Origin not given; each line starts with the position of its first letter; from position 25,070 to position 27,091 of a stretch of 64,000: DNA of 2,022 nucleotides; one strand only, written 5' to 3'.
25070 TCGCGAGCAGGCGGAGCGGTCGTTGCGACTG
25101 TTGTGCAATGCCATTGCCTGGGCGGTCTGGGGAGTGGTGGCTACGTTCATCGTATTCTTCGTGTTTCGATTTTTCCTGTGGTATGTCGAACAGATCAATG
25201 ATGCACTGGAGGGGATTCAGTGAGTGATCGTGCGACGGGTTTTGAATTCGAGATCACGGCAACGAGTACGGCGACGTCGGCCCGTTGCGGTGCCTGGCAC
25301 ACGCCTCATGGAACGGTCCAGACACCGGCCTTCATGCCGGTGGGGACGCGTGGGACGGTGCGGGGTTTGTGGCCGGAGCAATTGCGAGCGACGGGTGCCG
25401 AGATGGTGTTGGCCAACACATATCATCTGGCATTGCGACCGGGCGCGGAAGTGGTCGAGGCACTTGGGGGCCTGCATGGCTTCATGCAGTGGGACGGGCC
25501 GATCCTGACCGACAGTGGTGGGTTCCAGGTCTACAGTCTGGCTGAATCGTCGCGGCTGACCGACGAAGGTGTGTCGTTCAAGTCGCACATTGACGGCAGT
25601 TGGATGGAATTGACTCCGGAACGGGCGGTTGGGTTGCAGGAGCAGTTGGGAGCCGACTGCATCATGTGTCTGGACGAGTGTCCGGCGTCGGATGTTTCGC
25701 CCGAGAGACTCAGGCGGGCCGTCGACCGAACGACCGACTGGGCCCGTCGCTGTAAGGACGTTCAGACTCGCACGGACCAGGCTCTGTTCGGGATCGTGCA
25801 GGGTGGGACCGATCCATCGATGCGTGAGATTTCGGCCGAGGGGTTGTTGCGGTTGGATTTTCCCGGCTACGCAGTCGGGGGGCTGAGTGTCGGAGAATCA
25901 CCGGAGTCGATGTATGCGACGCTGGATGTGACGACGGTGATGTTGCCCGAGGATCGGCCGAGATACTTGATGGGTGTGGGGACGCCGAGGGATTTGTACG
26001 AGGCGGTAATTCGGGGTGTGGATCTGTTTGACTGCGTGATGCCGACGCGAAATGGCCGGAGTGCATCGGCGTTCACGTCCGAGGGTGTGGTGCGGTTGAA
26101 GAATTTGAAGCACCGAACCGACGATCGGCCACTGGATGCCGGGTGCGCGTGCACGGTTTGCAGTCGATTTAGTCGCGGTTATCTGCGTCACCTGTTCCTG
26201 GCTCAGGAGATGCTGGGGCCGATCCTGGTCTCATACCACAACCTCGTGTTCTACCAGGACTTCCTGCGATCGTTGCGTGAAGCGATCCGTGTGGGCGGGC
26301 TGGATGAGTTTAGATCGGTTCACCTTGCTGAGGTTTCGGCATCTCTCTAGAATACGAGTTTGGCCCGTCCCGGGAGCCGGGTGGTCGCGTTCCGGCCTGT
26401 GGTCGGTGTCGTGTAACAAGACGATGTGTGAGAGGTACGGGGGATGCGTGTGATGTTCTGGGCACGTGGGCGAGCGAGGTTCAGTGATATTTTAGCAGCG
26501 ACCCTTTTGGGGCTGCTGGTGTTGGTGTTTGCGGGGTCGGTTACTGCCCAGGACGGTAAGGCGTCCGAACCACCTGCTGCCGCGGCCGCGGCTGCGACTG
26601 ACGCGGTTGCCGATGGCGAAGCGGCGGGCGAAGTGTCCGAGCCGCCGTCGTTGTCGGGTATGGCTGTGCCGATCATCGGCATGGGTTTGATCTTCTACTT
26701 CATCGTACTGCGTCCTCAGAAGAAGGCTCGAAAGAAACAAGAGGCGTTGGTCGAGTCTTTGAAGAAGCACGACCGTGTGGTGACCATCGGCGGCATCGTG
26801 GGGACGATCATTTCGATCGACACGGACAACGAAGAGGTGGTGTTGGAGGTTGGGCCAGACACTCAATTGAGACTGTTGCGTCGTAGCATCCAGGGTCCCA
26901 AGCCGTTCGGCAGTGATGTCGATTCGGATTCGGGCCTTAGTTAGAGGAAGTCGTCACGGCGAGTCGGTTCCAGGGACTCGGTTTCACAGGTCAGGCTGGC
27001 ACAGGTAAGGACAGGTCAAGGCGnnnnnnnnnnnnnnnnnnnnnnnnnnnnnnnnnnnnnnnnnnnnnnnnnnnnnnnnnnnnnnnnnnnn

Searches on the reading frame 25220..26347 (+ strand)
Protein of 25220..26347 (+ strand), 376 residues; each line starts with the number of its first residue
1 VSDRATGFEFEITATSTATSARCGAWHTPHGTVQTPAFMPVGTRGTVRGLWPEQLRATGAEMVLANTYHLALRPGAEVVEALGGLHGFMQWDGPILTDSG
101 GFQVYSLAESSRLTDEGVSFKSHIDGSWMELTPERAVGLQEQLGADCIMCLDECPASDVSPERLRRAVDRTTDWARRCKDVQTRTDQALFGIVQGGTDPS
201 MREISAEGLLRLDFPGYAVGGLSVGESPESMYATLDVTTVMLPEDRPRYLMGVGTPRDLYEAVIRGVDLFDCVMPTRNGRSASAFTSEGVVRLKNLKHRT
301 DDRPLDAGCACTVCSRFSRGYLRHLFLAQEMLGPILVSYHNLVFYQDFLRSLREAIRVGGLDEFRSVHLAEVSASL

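Call 71: search_protein_families(library=pfam, proteins=[window:25220-26347:+], max_evalue=0.001)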
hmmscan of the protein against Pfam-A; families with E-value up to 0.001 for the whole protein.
window:25220-26347:+ (376 aa): 1 family
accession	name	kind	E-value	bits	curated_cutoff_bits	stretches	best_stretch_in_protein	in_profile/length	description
PF01702.25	TGT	-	1.2e-149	498.7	26.3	1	20-367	2-350/357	Queuine tRNA-ribosyltransferase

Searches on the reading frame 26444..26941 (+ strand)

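Call 71: search_protein_families(library=pfam, proteins=[window:26444-26941:+], max_evalue=0.001)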
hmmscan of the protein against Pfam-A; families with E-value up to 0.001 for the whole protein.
window:26444-26941:+ (166 aa): 1 family
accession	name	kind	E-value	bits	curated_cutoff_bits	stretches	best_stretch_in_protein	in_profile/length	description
PF02699.20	YajC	-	4.2e-24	84.7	28.2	1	73-150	2-77/78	Preprotein translocase subunit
